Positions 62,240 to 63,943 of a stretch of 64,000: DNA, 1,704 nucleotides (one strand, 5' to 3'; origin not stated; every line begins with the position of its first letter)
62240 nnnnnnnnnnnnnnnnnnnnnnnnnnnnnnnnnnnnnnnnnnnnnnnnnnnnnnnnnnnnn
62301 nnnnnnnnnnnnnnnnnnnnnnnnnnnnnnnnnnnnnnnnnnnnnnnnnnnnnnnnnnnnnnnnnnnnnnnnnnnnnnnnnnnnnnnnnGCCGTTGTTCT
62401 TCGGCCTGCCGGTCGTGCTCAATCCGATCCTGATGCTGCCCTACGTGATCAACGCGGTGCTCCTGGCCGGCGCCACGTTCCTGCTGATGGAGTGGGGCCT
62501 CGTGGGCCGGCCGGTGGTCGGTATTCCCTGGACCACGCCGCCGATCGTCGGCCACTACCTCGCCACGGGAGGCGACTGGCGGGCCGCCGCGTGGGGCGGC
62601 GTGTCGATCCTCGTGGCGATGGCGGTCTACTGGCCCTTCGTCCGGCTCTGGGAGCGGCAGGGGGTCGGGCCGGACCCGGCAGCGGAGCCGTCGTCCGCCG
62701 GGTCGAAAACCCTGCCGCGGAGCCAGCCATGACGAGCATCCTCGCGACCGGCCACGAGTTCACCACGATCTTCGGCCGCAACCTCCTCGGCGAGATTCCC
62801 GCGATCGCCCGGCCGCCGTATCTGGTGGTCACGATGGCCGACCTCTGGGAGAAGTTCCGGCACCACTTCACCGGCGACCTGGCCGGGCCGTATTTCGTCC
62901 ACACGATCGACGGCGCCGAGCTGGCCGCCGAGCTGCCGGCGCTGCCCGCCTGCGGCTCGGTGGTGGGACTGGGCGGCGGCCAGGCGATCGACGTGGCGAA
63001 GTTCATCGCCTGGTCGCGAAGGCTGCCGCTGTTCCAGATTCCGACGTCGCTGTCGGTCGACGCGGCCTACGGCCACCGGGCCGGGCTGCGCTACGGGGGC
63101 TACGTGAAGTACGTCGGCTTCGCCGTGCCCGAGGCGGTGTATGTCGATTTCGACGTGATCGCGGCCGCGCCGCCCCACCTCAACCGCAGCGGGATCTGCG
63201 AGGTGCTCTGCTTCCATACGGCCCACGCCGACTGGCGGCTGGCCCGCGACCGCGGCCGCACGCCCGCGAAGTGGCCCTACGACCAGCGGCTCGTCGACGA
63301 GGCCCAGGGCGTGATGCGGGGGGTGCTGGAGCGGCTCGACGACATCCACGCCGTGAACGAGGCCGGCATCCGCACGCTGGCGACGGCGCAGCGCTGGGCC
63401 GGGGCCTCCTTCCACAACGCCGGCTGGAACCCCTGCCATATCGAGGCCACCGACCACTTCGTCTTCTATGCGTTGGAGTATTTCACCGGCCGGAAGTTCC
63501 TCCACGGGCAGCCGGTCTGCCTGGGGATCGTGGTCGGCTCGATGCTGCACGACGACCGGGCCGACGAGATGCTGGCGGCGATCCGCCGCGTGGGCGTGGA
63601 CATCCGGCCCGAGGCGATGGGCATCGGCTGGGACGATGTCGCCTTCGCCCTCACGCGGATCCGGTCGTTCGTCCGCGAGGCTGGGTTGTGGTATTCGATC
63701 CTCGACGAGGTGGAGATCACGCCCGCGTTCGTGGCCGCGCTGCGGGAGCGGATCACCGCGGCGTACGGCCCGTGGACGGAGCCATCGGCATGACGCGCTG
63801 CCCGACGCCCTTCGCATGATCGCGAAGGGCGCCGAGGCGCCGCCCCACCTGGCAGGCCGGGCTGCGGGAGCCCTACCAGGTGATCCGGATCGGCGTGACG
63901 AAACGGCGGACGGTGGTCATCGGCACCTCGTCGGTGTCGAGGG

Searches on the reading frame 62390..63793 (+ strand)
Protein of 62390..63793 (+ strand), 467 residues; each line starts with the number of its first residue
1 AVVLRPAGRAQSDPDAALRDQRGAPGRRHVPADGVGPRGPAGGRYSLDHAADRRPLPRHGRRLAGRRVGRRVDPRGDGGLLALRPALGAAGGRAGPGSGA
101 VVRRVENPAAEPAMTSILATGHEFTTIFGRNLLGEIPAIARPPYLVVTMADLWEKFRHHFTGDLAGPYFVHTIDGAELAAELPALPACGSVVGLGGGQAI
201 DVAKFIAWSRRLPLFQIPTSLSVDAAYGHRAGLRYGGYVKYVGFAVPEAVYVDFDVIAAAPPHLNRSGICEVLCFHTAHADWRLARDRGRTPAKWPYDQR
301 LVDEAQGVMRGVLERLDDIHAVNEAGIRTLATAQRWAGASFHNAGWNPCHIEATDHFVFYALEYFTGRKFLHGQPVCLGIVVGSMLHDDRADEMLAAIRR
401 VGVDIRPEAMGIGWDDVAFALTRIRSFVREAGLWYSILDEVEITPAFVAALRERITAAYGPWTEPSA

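Call 61: search_protein_families(library=pfam, proteins=[window:62390-63793:+], max_evalue=0.001)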
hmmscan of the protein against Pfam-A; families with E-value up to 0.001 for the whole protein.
window:62390-63793:+ (467 aa): 3 families
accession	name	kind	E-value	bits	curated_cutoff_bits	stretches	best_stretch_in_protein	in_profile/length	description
PF13685.12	Fe-ADH_2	-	7.9e-15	55.6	28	1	175-261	60-149/149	Iron-containing alcohol dehydrogenase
PF01761.26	DHQ_synthase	-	5.4e-07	29.7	24.2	1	191-262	34-110/115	3-dehydroquinate synthase N-terminal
PF00465.25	Fe-ADH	-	9e-06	25.8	31.3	1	187-234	80-144/168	Iron-containing alcohol dehydrogenase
